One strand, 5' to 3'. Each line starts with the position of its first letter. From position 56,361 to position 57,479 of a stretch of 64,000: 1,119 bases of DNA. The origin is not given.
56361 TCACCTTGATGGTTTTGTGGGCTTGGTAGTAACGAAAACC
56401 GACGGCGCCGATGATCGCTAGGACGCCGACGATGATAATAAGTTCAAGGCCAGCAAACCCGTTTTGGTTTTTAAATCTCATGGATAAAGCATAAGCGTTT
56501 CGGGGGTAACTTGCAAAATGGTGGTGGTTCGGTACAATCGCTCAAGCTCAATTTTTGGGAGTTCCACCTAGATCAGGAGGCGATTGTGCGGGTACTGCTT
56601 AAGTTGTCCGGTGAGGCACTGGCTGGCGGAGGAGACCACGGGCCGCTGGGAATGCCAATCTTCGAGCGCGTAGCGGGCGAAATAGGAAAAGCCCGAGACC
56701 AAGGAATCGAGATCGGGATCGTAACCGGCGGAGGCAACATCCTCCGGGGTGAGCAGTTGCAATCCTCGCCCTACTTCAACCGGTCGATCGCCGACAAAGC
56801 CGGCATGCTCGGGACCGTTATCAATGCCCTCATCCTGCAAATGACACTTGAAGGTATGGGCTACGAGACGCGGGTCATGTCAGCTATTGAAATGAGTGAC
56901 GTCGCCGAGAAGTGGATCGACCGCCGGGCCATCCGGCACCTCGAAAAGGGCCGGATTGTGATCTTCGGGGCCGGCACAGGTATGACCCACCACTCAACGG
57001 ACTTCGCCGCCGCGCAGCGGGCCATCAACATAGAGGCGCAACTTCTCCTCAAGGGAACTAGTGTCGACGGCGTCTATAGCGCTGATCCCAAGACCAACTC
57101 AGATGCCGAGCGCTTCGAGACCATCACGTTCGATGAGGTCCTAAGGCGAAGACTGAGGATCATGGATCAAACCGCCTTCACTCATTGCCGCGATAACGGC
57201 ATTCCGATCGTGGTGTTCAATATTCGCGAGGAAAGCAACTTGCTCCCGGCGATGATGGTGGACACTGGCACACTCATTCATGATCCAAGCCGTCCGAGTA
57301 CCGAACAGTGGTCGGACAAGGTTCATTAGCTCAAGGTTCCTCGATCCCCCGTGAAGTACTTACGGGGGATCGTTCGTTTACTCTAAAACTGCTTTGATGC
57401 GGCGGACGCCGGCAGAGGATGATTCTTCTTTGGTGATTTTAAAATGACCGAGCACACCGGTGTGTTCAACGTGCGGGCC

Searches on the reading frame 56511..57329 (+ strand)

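Call 42: search_protein_families(library=pfam, proteins=[window:56511-57329:+], max_evalue=0.01)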
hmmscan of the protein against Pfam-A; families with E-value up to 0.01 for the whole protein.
window:56511-57329:+ (272 aa): 1 family
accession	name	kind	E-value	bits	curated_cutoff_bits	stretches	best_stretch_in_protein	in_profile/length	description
PF00696.33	AA_kinase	-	1.9e-33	116.6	24.9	1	27-237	2-234/234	Amino acid kinase family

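Call 79: search_protein_families(library=ncbifam, proteins=[window:56511-57329:+], max_evalue=0.001)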
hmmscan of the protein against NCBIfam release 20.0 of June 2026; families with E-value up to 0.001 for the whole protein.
window:56511-57329:+ (272 aa): 18 families
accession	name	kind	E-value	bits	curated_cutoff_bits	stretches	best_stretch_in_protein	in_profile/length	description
TIGR02075.1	pyrH_bact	equivalog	1.9e-79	266.6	243.9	1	27-251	3-226/233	UMP kinase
TIGR02076.1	pyrH_arch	equivalog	1e-20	74.3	158.05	1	48-245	17-209/222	UMP kinase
TIGR00657.1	asp_kinases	subfamily_domain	1.6e-08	34.1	208.7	1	162-242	193-276/442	aspartate kinase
TIGR00656.1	asp_kin_monofn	equivalog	4.2e-07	29.3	402.25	1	139-242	127-242/407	aspartate kinase, monofunctional class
NF005155.0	PRK06635.1-4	equivalog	6.2e-07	28.8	346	1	136-211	116-201/407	aspartate kinase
NF006459.0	PRK08841.1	equivalog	3.5e-06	26.3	535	1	109-236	83-231/395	aspartate kinase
NF006959.0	PRK09436.1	equivalog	7.3e-06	24.3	726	1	159-210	203-254/819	bifunctional aspartate kinase/homoserine dehydrogenase I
NF005154.0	PRK06635.1-2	equivalog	7.9e-06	25.4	376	1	174-212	165-203/407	aspartate kinase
NF005153.0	PRK06635.1-1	equivalog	9.4e-06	24.9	585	1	159-212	150-203/421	aspartate kinase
NF004938.0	PRK06291.1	equivalog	1.2e-05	24.1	528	1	156-238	206-291/468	aspartate kinase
NF040647.1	IPPK_Arch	equivalog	1.3e-05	24.5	120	1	158-212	149-203/259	isopentenyl phosphate kinase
NF006570.0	PRK09084.1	equivalog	7e-05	22.1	455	1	156-209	195-248/452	lysine-sensitive aspartokinase 3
TIGR01027.1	proB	equivalog_domain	7.2e-05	22.1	186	0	164-206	146-188/363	glutamate 5-kinase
NF006068.0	PRK08210.1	equivalog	9.4e-05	21.7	474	1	158-211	153-206/405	aspartate kinase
NF004579.0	PRK05925.1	equivalog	9.4e-05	21.6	665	1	160-236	187-266/440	aspartate kinase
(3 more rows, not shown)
